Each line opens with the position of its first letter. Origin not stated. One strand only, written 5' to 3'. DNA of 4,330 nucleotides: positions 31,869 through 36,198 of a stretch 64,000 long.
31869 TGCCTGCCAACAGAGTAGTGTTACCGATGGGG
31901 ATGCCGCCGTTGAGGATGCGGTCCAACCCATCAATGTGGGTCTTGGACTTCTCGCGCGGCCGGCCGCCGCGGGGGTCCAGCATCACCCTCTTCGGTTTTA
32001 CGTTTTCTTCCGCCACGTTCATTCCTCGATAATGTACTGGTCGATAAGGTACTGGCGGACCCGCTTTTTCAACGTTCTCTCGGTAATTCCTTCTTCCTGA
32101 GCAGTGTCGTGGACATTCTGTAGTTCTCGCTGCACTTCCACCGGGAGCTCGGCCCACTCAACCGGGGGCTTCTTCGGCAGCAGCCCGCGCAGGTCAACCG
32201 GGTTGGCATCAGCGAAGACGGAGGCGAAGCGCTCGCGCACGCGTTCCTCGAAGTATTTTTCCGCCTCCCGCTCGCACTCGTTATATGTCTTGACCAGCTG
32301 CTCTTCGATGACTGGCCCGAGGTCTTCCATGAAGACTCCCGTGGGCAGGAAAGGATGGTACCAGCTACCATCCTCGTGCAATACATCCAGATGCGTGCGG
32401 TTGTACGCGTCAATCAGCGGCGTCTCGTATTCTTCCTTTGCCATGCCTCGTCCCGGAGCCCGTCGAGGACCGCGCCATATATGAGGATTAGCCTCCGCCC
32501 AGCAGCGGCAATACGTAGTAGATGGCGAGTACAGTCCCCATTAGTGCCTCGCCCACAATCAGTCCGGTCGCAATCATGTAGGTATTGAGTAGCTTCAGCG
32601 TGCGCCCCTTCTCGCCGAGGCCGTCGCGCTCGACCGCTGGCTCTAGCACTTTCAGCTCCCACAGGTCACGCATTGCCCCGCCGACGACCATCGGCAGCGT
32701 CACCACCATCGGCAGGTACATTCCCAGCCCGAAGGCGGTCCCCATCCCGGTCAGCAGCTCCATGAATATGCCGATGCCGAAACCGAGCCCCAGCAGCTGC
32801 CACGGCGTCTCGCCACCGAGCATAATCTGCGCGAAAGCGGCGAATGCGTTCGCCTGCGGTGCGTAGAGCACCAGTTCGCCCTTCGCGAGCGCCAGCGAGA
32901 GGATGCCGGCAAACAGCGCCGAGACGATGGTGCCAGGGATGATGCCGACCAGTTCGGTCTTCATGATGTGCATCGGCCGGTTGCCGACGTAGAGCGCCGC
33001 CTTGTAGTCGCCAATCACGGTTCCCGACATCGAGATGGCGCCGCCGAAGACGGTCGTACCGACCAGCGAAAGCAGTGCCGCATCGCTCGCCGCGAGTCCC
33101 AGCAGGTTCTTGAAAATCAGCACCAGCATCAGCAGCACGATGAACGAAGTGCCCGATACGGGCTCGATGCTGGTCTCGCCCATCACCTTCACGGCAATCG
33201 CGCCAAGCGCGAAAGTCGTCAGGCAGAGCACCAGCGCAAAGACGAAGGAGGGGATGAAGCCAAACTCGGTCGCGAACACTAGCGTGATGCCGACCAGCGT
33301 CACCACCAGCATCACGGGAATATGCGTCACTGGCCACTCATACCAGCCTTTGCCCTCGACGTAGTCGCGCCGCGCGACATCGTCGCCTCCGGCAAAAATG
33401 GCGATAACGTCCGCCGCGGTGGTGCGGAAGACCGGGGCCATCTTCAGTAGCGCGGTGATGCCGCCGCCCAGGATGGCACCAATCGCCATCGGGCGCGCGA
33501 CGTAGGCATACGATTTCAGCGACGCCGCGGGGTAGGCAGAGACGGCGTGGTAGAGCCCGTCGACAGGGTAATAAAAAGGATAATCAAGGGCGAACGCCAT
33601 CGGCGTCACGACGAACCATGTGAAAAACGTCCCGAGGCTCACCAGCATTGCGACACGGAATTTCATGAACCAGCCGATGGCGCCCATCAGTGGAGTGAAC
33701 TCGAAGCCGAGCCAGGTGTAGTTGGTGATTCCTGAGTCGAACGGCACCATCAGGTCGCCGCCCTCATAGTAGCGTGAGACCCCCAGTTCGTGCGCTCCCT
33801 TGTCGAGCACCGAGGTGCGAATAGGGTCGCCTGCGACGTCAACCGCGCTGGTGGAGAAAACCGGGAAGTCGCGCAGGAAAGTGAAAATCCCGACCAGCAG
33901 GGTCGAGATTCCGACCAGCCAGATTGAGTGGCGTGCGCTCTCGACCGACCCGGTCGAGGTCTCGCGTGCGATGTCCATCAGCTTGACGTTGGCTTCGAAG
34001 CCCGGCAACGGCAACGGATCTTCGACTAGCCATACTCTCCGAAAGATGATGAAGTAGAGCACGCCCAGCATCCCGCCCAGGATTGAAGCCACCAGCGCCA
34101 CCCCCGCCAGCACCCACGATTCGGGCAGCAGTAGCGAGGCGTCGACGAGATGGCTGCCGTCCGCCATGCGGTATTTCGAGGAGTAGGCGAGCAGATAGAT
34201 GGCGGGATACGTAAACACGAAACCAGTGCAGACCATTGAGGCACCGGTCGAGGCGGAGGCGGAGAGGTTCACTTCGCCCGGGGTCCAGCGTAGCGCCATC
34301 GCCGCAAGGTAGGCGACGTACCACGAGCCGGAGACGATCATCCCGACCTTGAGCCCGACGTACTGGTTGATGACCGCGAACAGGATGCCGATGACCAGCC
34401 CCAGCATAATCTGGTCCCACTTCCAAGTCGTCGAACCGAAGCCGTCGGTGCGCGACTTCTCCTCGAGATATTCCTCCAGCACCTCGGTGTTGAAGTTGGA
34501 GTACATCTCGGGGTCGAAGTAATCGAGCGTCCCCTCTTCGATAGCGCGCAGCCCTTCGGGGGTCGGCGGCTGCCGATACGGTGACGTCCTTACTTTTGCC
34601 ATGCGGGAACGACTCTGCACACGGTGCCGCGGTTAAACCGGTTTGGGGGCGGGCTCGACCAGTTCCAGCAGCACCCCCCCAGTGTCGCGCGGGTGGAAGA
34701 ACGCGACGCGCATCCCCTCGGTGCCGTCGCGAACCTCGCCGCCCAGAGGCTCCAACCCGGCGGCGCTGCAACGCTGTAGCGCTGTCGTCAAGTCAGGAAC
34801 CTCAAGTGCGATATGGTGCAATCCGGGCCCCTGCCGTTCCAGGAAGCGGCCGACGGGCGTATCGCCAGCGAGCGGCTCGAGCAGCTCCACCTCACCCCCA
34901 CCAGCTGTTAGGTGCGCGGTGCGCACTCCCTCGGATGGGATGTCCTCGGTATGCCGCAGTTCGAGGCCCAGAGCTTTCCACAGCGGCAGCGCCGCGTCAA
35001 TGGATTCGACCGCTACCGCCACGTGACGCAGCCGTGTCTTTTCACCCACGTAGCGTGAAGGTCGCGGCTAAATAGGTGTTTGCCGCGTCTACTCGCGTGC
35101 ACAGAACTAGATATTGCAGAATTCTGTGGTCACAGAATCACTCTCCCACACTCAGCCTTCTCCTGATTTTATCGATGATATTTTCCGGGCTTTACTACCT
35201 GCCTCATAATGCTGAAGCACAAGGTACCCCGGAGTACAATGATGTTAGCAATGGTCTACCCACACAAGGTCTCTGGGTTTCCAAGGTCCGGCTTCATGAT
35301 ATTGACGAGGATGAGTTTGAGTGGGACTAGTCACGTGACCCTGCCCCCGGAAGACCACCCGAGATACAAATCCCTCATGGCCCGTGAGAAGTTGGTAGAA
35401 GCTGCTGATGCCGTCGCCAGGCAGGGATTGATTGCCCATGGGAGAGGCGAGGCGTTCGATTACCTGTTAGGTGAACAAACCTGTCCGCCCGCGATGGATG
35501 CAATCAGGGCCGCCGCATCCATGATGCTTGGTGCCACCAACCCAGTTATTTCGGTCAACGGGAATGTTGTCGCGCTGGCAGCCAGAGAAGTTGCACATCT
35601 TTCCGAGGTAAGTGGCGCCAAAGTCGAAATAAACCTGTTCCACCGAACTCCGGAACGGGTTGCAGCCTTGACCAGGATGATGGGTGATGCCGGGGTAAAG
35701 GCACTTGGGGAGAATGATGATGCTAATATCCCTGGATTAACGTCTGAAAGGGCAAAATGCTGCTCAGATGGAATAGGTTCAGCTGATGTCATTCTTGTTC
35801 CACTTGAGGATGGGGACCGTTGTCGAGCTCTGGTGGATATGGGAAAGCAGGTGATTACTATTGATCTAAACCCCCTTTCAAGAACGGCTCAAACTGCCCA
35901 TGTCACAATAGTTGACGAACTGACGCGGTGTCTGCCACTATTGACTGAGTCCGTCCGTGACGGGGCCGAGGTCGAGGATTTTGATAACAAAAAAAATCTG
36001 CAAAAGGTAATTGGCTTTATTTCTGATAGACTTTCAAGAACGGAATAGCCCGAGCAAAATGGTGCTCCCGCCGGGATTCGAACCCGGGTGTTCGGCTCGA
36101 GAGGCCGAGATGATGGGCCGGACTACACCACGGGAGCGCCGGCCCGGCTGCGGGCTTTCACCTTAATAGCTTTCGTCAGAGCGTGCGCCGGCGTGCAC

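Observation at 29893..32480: Tightly coupled 4-gene operon: unknown 141-aa protein plus three KaiC/RecA-like paralogs, two of them catalytically degenerate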

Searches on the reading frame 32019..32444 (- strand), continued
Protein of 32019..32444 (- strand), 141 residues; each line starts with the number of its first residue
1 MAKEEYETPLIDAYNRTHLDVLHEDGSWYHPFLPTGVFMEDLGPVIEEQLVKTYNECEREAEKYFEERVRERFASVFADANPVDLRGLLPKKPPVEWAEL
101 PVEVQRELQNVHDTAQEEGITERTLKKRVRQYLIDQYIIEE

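Call 54: find_encoding_contigs(protein=P0244, flank=6000, max_places=3)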
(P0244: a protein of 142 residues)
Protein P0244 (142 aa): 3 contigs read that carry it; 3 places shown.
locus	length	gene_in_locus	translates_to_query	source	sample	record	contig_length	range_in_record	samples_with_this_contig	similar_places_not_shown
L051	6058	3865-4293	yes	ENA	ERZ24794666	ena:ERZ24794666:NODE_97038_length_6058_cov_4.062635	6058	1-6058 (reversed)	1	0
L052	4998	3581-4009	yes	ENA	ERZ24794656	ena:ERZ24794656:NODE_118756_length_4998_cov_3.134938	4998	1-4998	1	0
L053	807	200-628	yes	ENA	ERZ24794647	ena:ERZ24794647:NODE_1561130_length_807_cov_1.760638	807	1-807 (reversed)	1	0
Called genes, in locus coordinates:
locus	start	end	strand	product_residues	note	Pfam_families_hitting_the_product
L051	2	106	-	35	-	?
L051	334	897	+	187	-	PF08617:CGI-121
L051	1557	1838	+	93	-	PF00935:Ribosomal_L44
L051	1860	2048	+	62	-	PF01667:Ribosomal_S27e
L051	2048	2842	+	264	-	PF00575:S1, PF07541:EIF_2_alpha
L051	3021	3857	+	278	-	PF09754:PAC2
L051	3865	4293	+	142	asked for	-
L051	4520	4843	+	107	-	PF01638:HxlR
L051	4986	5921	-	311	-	PF00892:EamA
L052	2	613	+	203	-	?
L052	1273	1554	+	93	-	PF00935:Ribosomal_L44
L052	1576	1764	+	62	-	PF01667:Ribosomal_S27e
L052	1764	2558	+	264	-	PF00575:S1, PF07541:EIF_2_alpha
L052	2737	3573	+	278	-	PF09754:PAC2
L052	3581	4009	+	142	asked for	-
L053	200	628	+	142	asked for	-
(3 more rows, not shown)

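Call 57: search_protein_families(library=pfam, proteins=[P0228, P0233, P0234, P0237, P0240, P0244, P0249, P0252, P0254], max_evalue=5)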
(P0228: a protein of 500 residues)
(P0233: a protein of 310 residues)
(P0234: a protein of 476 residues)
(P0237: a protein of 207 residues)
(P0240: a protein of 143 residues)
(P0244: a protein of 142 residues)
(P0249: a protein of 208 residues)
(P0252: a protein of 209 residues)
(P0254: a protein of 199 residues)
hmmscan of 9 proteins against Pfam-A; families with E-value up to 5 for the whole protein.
P0228 (500 aa): 6 families
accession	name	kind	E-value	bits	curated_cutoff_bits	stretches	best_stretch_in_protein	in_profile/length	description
PF08797.16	HIRAN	-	0.0021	18.3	24.7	1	194-259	33-92/96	HIRAN domain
PF25291.1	CGLA_C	-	0.0095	16.4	27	1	366-389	11-34/79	Lambda-carrageenase C-terminal domain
PF24873.1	DUF2110_C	-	0.072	13.2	23.2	0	480-498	5-23/67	DUF2110 C-terminal domain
PF07244.20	POTRA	-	0.13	13.5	21.3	1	218-249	39-64/79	Surface antigen variable number repeat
PF10163.14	EnY2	-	0.16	12.8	27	1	215-255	14-56/83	Transcription factor e(y)2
PF21982.2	RecX_HTH1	-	0.91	10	26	1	219-231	16-28/40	RecX, first three-helix domain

P0233 (310 aa): 11 families
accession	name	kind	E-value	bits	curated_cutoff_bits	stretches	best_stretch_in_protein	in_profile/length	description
PF13709.12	DUF4159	-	0.00036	20.6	25.9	1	113-173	56-115/202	Domain of unknown function (DUF4159)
PF07377.18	DUF1493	-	0.001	20.1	21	1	61-112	42-91/108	Protein of unknown function (DUF1493)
PF06703.16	SPC25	-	0.0082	16.3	24.3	1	194-222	122-151/159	Microsomal signal peptidase 25 kDa subunit (SPC25)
PF12980.13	DUF3864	-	0.028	15.1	27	0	142-190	35-78/80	Domain of Unknown Function with PDB structure (DUF3864)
PF13309.12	HTH_22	-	0.078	13.5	29.6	0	192-217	14-39/63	HTH domain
PF18987.5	DUF5720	-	0.078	13.3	27.8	0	128-153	55-79/100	Family of unknown function (DUF5720)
PF10281.14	Ish1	-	0.079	13.7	26.6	0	129-145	8-25/37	Putative nuclear envelope organisation protein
PF23430.1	DUF7117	-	0.11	12.5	28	1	271-299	62-90/232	Family of unknown function (DUF7117)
PF21982.2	RecX_HTH1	-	0.16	12.4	26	0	281-293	16-28/40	RecX, first three-helix domain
PF07244.20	POTRA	-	1.8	9.8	21.3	0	179-217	16-54/79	Surface antigen variable number repeat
PF19963.4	VMAP-M1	-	1.9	9.6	25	1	57-162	9-110/113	vWA-MoxR associated protein middle region (VMAP-M) 1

P0234 (476 aa): 6 families
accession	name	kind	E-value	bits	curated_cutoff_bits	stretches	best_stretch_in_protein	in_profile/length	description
PF10281.14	Ish1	-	0.0023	18.7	26.6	1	129-149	8-28/37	Putative nuclear envelope organisation protein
PF02741.20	FTR_C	-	0.0031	18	25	0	350-396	86-131/149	FTR, proximal lobe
PF03385.23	STELLO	-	0.027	13.7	27.8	1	25-77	69-122/387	STELLO glycosyltransferases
PF03448.22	MgtE_N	-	0.034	15.1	25.9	1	81-112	65-96/102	MgtE intracellular N domain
PF16693.10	Yop-YscD_ppl_1st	-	0.06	13.5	24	1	119-139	33-54/62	YscD/CdsD-like Bon-like domain 1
PF14164.11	YqzH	-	0.15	12.5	30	0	123-170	3-50/64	YqzH-like protein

P0237 (207 aa): 8 families
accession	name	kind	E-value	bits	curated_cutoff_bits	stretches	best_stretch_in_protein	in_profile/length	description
PF18075.7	FtsX_ECD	-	0.016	16.2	23.5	1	145-186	14-53/96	FtsX extracellular domain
PF12095.13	CRR7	-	0.018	15.8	25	1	11-65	19-76/84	Protein CHLORORESPIRATORY REDUCTION 7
PF13802.12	Gal_mutarotas_2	-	0.053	14.2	27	1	107-198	48-138/184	Glycosyl hydrolase 31 N-terminal galactose mutarotase-like domain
PF20432.4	Xre-like-HTH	-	0.23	12.2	25.8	1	174-199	26-50/63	Antitoxin Xre-like helix-turn-helix domain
PF20463.3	PDH_C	-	0.24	12.2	22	1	143-181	63-100/102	Prephenate dehydrogenase, dimerization domain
PF22025.1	ThiI_fer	-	0.32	11.9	25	1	61-105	7-51/72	ThiI ferredoxin-like domain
PF07240.16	Turandot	-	0.91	10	27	0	104-136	10-46/80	Stress-inducible humoral factor Turandot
PF16038.10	TMIE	-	4.2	7.7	27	0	116-156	40-80/85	TMIE protein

P0240 (143 aa): 3 families
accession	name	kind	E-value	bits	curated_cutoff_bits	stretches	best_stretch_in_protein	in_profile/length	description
PF05812.17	Herpes_BLRF2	-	0.035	14.7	25.8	1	41-83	35-78/119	Herpesvirus BLRF2 protein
PF02511.20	Thy1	-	0.072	13.3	24.8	1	44-99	107-161/191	Thymidylate synthase complementing protein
PF05596.16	Taeniidae_ag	-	0.37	11.1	31.9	1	122-135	39-52/55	Taeniidae antigen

P0244 (142 aa): 1 family
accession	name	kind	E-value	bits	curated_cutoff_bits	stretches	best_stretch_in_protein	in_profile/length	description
PF01367.25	5_3_exonuc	-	0.15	13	40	1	35-108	18-94/97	5'-3' exonuclease, C-terminal SAM fold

P0249 (208 aa): 2 families
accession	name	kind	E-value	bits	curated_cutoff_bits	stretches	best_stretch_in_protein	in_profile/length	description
PF16188.10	Peptidase_M24_C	-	0.047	14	28.9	1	24-57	16-49/63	C-terminal region of peptidase_M24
PF04435.23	SPK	-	0.048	14.3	22.1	1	98-171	23-95/104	Domain of unknown function (DUF545)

P0252 (209 aa): 0 families

P0254 (199 aa): 4 families
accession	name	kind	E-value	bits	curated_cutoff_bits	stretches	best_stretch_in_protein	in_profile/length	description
PF09508.16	Lact_bio_phlase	-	0.0027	16.7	26.6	1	25-88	281-346/434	Lacto-N-biose phosphorylase N-terminal TIM barrel domain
PF01617.23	Surface_Ag_2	-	0.056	13.3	22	1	17-117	11-110/247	Surface antigen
PF09597.18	SAM_Ribosomal_mS41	-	0.21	12.2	23.7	1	157-197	22-58/68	Small ribosomal subunit protein mS41 SAM domain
PF18662.7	HTH_56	-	0.45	11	26.2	1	26-75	19-70/111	Cch helix turn helix domain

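Call 60: search_protein_families(library=padloc, proteins=[window:32019-32444:-], max_evalue=0.01)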
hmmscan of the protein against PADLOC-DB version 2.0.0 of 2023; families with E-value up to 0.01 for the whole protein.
window:32019-32444:- (141 aa): 0 families

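Call 61: search_protein_families(library=pfam, proteins=[L040:2-814:+, L040:911-2149:+, L040:2269-3993:+, L040:4401-5462:+, L040:5666-6094:+, L040:6986-7561:+, L040:8594-9229:-, L040:9563-11953:-, L040:8486-9145:+], max_evalue=0.001)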
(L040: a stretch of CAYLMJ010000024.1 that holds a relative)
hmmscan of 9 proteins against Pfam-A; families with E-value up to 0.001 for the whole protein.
L040:2-814:+ (270 aa): 1 family
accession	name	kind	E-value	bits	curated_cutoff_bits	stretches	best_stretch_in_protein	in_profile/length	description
PF01507.26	PAPS_reduct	-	1.6e-45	155.7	22.5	1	25-224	2-174/175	Phosphoadenosine phosphosulfate reductase domain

L040:911-2149:+ (412 aa): 5 families
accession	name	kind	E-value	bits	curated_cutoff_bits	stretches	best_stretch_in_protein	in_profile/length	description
PF00009.33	GTP_EFTU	-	4.1e-52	177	26.5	1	5-208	4-185/188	Elongation factor Tu GTP binding domain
PF22594.2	GTP-eEF1A_C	-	4e-23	82.2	27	1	309-407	2-101/101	GTP-eEF1A C-terminal domain-like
PF03144.31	GTP_EFTU_D2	-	1.7e-08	35.2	30.3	1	233-285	2-59/73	Elongation factor Tu domain 2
PF01926.29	MMR_HSR1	-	2.4e-07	31.3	21.9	0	63-143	28-113/113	50S ribosome-binding GTPase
PF03143.23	GTP_EFTU_D3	-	0.0002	22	27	0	309-407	8-103/106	Elongation factor Tu C-terminal domain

L040:2269-3993:+ (574 aa): 7 families
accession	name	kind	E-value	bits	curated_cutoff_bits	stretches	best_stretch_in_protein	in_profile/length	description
PF01747.23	ATP-sulfurylase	-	9.3e-83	277.2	24.3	1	178-391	2-211/212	ATP-sulfurylase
PF01583.26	APS_kinase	-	2.1e-60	203.6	21.1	1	399-551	1-152/152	Adenylylsulphate kinase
PF14306.12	PUA_2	-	1.4e-45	155.2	27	1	20-169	10-158/159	PUA-like domain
PF13671.12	AAA_33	-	3e-07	31.3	27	1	404-519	3-117/143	AAA domain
PF01656.29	CbiA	-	3e-05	24.4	25.4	1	406-472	5-68/125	CobQ/CobB/MinD/ParA nucleotide binding domain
PF20720.3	nSTAND3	-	0.00053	20.1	27.2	1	402-436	19-53/155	Novel STAND NTPase 3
PF13238.12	AAA_18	-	0.00054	20.8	29.4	0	403-473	1-67/128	AAA domain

L040:4401-5462:+ (353 aa): 1 family
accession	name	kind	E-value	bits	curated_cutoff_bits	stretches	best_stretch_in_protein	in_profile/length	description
PF02661.23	Fic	-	7.9e-13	49.5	24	1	169-265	2-93/93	Fic/DOC family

L040:5666-6094:+ (142 aa): 0 families

L040:6986-7561:+ (191 aa): 1 family
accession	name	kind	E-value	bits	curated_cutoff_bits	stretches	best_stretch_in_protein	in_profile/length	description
PF23355.1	IFT52_GIFT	-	0.00078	19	27.2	1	6-163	36-182/246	IFT52 GIFT domain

L040:8594-9229:- (211 aa): 0 families

L040:9563-11953:- (796 aa): 4 families
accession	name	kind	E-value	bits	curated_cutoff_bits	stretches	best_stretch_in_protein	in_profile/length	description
PF13620.12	CarboxypepD_reg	-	1.2e-15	58.1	32.3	0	191-238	32-81/82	Carboxypeptidase regulatory-like domain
PF07705.17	CARDB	-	1.5e-12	48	22.7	1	639-741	2-100/101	CARDB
PF07495.19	Y_Y_Y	-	2.7e-05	24.4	26.6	0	470-492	33-55/65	Y_Y_Y domain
PF13715.12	CarbopepD_reg_2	-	0.00035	21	32.2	0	192-230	29-68/88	CarboxypepD_reg-like domain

L040:8486-9145:+ (219 aa): 1 family
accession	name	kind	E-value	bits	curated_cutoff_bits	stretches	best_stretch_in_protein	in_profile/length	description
PF07790.16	Pilin_N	-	3.9e-13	50.5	25.2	1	10-69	1-57/78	Archaeal Type IV pilin, N-terminal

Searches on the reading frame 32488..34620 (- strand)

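Call 30: search_protein_families(library=pfam, proteins=[window:32488-34620:-], max_evalue=0.001)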
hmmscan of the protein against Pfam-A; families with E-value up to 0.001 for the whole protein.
window:32488-34620:- (710 aa): 1 family
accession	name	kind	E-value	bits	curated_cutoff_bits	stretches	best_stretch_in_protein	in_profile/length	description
PF03169.20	OPT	-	6.3e-39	134.6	25.8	1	71-700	7-621/623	OPT oligopeptide transporter protein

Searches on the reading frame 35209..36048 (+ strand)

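Call 30: search_protein_families(library=pfam, proteins=[window:35209-36048:+], max_evalue=0.001)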
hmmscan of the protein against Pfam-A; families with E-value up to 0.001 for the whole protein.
window:35209-36048:+ (279 aa): 1 family
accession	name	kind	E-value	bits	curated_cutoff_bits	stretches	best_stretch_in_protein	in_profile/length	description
PF02006.22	PPS_PS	-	2e-64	216.8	26.4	1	106-268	1-173/176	Phosphopantothenate/pantothenate synthetase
